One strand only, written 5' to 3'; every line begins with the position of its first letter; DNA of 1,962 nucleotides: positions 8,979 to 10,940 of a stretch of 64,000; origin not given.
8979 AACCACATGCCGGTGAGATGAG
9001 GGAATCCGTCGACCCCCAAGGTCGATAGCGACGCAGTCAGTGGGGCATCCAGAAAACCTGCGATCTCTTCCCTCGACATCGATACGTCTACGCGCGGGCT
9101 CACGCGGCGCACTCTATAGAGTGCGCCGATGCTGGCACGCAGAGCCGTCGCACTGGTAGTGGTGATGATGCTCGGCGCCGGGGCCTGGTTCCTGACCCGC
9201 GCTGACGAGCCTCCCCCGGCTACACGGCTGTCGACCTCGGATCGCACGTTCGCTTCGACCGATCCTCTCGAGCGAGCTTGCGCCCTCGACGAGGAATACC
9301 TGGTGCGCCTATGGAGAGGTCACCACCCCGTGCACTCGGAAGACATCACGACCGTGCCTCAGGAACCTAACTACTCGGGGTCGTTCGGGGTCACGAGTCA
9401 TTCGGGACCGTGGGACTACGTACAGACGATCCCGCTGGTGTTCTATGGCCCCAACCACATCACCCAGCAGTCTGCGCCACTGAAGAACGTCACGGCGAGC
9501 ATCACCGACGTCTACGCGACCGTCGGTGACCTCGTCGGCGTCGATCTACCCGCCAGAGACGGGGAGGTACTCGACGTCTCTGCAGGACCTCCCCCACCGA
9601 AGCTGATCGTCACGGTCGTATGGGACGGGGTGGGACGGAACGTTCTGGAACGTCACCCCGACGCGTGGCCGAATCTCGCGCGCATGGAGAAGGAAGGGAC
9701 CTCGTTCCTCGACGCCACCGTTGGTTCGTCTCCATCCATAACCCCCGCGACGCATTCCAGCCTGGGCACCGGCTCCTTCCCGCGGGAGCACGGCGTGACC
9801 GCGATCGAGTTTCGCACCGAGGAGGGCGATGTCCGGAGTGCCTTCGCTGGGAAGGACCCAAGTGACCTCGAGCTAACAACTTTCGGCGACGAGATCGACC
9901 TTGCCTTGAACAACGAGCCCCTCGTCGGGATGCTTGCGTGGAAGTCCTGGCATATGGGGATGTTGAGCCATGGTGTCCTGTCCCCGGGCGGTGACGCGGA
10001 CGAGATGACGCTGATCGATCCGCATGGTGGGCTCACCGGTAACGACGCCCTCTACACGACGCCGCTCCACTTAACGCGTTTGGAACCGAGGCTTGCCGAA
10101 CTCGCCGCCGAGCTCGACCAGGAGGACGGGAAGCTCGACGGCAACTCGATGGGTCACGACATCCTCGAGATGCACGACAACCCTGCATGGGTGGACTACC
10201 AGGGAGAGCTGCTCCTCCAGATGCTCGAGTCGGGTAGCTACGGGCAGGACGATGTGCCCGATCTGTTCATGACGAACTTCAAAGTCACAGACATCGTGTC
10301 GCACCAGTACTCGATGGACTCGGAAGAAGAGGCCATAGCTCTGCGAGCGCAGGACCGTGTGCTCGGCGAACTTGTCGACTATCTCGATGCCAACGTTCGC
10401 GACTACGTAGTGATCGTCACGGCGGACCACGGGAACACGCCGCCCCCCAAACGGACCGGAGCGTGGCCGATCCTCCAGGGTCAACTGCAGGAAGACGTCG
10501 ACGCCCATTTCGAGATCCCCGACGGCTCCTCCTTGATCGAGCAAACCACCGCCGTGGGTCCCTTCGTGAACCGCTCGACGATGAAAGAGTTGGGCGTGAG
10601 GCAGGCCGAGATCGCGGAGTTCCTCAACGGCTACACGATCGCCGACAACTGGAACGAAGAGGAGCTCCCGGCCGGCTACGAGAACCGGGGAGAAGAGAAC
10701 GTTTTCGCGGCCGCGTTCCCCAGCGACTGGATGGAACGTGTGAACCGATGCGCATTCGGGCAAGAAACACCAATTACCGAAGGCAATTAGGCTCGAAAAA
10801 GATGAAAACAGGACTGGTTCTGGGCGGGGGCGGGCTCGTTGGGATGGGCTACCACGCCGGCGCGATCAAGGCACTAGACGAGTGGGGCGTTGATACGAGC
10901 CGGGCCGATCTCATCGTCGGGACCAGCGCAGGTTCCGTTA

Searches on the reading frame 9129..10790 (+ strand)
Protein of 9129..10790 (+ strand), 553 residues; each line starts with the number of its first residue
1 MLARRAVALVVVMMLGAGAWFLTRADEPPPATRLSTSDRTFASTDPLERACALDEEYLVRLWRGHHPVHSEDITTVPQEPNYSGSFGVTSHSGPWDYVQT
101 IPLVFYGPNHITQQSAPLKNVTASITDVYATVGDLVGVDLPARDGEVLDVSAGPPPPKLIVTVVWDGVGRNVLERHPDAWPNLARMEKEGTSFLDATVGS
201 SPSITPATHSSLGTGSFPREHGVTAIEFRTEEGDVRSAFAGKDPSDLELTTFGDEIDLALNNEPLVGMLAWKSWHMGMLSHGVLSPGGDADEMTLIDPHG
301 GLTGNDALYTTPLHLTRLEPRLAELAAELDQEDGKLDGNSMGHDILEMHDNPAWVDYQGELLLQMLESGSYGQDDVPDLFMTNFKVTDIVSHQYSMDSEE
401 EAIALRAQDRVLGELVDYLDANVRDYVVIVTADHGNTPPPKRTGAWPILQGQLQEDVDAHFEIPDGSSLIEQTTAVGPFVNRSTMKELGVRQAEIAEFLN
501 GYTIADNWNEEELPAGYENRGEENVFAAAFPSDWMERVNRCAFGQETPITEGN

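Call 54: search_protein_families(library=pfam, proteins=[window:9129-10790:+], max_evalue=0.001)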
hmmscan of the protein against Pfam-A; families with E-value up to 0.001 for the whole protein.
window:9129-10790:+ (553 aa): 3 families
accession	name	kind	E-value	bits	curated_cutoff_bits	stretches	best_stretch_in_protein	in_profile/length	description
PF01663.27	Phosphodiest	-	1.1e-27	98.1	23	1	161-439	2-224/342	Type I phosphodiesterase / nucleotide pyrophosphatase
PF01676.23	Metalloenzyme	-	2e-08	34.5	24.3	1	378-439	148-205/252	Metalloenzyme superfamily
PF00884.28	Sulfatase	-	2.3e-05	24.3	25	0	405-437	210-244/301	Sulfatase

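Call 85: search_protein_families(library=ncbifam, proteins=[window:9129-10790:+], max_evalue=0.00001)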
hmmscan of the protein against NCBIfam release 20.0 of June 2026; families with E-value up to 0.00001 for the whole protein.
window:9129-10790:+ (553 aa): 2 families
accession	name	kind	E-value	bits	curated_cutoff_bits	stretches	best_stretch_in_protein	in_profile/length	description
NF042991.1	alk_phos_PafA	equivalog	4.1e-22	78.3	650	1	360-501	286-435/554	alkaline phosphatase PafA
NF051873.1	AlkPhosPhoY32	equivalog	1.4e-12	47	1000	0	153-229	16-93/539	alkaline phosphatase PhoY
